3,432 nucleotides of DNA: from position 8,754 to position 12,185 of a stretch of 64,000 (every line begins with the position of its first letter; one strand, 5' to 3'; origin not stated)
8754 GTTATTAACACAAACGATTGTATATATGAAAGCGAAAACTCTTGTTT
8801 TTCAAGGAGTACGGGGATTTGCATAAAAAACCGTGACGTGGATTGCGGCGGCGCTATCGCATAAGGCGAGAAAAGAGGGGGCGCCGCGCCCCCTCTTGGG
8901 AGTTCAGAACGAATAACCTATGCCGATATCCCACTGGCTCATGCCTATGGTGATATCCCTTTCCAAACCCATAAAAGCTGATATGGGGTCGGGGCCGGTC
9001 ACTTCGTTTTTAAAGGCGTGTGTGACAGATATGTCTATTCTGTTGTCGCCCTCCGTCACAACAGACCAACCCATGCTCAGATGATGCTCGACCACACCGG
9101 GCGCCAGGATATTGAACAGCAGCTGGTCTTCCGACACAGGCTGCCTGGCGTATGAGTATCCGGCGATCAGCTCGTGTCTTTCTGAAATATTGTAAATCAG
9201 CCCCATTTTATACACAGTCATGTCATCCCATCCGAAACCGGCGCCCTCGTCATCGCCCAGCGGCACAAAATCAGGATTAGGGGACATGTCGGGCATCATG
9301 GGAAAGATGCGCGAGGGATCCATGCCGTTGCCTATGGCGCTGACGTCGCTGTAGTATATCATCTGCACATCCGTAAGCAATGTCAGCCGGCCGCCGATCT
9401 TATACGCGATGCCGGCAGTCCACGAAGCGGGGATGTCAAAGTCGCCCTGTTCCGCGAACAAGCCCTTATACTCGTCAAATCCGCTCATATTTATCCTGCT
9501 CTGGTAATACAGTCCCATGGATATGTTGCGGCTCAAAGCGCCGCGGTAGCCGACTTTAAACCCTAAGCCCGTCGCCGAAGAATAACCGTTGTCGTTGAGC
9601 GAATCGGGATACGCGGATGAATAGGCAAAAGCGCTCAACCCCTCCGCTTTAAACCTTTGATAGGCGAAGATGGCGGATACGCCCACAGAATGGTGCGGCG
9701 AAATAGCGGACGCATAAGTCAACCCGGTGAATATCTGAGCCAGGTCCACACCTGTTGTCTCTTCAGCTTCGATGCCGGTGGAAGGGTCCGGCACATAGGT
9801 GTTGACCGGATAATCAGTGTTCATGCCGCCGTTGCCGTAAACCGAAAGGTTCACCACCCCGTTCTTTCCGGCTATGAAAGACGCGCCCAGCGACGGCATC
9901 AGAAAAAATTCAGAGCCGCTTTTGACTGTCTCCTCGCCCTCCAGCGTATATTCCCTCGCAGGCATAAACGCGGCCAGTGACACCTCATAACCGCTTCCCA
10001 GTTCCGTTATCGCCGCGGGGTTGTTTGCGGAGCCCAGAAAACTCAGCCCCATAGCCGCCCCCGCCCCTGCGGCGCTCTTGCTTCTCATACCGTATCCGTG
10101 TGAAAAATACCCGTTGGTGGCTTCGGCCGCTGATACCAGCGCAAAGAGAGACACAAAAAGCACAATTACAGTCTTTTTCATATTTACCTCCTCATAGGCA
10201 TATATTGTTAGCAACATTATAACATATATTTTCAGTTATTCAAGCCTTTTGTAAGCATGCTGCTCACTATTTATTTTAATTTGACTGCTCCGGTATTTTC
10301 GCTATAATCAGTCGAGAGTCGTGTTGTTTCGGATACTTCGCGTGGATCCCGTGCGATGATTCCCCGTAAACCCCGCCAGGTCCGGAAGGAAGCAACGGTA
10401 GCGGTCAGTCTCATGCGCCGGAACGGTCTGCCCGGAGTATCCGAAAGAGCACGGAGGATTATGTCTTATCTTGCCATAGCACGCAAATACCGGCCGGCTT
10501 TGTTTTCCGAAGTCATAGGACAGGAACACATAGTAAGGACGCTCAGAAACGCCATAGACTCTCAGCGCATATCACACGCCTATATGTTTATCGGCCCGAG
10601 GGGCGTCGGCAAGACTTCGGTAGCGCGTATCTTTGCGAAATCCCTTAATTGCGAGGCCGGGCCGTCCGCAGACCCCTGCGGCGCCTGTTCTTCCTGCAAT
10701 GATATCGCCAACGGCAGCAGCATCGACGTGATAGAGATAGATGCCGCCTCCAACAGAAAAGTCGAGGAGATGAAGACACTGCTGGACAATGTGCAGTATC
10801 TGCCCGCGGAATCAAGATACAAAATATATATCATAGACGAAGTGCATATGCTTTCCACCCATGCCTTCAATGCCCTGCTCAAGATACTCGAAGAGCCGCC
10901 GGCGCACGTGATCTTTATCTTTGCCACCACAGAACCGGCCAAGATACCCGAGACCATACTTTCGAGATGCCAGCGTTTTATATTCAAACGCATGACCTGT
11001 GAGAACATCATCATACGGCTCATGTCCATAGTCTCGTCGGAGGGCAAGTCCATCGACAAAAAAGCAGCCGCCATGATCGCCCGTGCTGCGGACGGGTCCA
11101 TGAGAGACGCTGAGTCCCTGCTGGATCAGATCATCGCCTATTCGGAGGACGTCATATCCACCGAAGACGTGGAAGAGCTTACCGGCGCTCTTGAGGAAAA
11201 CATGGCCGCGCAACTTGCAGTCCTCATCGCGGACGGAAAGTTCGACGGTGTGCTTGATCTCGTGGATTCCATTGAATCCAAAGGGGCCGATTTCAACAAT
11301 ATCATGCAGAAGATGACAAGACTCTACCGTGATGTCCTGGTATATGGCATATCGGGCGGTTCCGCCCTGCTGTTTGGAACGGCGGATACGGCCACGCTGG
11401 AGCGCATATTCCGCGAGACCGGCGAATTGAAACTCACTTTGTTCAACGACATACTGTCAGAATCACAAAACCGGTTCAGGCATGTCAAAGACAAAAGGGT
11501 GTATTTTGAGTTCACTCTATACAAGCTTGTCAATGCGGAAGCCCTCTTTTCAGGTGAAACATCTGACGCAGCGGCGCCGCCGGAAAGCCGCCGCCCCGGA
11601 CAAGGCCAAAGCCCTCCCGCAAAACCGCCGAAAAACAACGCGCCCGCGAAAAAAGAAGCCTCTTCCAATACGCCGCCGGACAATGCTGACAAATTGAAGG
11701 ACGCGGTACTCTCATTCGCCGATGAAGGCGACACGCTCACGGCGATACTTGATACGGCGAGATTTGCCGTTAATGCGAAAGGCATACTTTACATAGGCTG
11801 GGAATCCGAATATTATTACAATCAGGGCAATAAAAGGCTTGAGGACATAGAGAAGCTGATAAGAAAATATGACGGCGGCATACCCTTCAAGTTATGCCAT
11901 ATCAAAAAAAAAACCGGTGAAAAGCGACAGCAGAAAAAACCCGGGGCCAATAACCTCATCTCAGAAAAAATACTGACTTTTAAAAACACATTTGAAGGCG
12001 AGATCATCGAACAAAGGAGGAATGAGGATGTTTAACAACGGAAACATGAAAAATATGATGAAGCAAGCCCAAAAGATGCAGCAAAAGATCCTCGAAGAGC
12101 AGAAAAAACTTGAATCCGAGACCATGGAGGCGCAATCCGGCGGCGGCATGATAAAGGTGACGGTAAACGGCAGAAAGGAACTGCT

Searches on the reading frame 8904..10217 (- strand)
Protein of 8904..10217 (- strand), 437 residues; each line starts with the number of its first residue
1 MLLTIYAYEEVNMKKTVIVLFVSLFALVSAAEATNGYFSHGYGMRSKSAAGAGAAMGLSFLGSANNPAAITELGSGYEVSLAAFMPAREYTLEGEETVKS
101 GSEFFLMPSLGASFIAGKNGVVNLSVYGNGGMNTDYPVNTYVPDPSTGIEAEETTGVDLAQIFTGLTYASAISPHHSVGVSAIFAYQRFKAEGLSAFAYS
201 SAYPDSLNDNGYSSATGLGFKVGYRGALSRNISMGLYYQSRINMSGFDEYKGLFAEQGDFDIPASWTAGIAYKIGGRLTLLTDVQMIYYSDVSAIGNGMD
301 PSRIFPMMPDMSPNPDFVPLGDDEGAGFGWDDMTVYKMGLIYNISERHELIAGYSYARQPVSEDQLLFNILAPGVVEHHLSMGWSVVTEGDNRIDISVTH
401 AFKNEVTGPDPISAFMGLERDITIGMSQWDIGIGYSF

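Call 82: search_protein_families(library=pfam, proteins=[window:8904-10217:-], max_evalue=0.00001)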
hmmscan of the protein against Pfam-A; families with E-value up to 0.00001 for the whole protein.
window:8904-10217:- (437 aa): 1 family
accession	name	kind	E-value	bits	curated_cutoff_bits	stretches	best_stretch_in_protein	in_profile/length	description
PF03349.22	Toluene_X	-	3.4e-12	46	29.7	1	46-407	17-388/421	Outer membrane protein transport protein (OMPP1/FadL/TodX)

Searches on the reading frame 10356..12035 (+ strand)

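Call 82: search_protein_families(library=pfam, proteins=[window:10356-12035:+], max_evalue=0.00001)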
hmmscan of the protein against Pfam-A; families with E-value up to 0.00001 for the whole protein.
window:10356-12035:+ (559 aa): 7 families
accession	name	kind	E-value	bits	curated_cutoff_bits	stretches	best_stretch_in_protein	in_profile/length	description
PF13177.12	DNA_pol3_delta2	-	1.2e-46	159.1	27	1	55-213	1-160/161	DNA polymerase III, delta subunit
PF00004.35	AAA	-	6.4e-15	56.2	21.2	1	77-211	2-129/131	ATPase family associated with various cellular activities (AAA)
PF22608.2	DNAX_ATPase_lid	-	4.4e-14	52.4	27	1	220-264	4-48/49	DNA polymerase III clamp loader subunit, ATPase lid domain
PF12169.13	DNA_pol3_gamma3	-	2.1e-10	41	24.4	1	267-399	1-135/143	DNA polymerase III subunits gamma and tau domain III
PF05496.18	RuvB_N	-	4.4e-07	30.2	27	0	46-107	2-67/159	Holliday junction DNA helicase RuvB P-loop domain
PF07728.20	AAA_5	-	4.8e-07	30.3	22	1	77-184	3-96/139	AAA domain (dynein-related subfamily)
PF13401.12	AAA_22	-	6.4e-07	30.2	27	1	77-189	9-122/130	AAA domain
